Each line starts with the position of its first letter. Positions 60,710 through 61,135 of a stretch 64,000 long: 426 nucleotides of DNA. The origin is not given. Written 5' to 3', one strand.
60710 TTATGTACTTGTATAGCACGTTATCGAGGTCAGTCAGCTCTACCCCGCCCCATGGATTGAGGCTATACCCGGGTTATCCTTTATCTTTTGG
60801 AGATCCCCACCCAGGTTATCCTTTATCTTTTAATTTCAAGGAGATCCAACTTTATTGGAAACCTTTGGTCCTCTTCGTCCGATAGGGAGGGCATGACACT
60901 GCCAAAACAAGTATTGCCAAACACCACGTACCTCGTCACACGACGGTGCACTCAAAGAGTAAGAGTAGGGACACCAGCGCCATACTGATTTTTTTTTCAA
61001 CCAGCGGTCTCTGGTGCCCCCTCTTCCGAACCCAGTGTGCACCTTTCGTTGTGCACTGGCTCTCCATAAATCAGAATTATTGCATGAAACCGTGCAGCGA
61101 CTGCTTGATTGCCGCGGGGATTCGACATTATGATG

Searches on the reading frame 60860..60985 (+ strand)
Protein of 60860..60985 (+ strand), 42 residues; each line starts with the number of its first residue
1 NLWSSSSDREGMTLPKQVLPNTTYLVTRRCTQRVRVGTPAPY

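Call 16: find_homologous_proteins(query=window:60860-60985:+, max_evalue=10)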
Query seq(42 aa) (42 aa): 1 proteins with E <= 10 among 1 candidates.
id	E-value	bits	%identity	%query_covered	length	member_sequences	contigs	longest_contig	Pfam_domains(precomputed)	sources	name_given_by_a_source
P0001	2.7e-5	41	64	79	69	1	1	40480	-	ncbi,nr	ncbi:MAG TPA: transposase, partial [Polyangiales bacterium]|nr:transposase [Polyangiales bacterium]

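Call 18: find_encoding_contigs(protein=P0001, flank=5000)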
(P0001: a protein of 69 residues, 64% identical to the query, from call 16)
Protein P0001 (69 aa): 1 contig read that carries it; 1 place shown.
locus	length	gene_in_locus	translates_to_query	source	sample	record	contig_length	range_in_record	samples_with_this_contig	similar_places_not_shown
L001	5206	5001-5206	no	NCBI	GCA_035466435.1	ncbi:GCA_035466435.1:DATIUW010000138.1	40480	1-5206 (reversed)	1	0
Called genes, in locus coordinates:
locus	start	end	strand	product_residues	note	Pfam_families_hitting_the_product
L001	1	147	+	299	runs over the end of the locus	PF00149:Metallophos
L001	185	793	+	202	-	PF07238:PilZ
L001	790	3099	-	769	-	PF13231:PMT_2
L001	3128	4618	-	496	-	PF19425:Csd3_N2 (weak), PF01551:Peptidase_M23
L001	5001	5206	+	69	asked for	?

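Call 19: search_protein_families(library=pfam, proteins=[P0001], max_evalue=10)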
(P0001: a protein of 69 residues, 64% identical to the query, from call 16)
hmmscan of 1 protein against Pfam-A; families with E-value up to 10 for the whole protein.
P0001 (69 aa): 1 family
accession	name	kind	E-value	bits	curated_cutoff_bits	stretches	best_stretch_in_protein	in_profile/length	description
PF02519.19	Auxin_inducible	-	0.14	12.9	26.3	1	17-65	26-74/95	Auxin responsive protein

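Call 20: search_protein_families(library=ncbifam, proteins=[P0001], max_evalue=10)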
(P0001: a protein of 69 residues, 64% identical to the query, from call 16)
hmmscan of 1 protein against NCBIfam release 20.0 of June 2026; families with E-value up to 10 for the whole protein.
P0001 (69 aa): 0 families
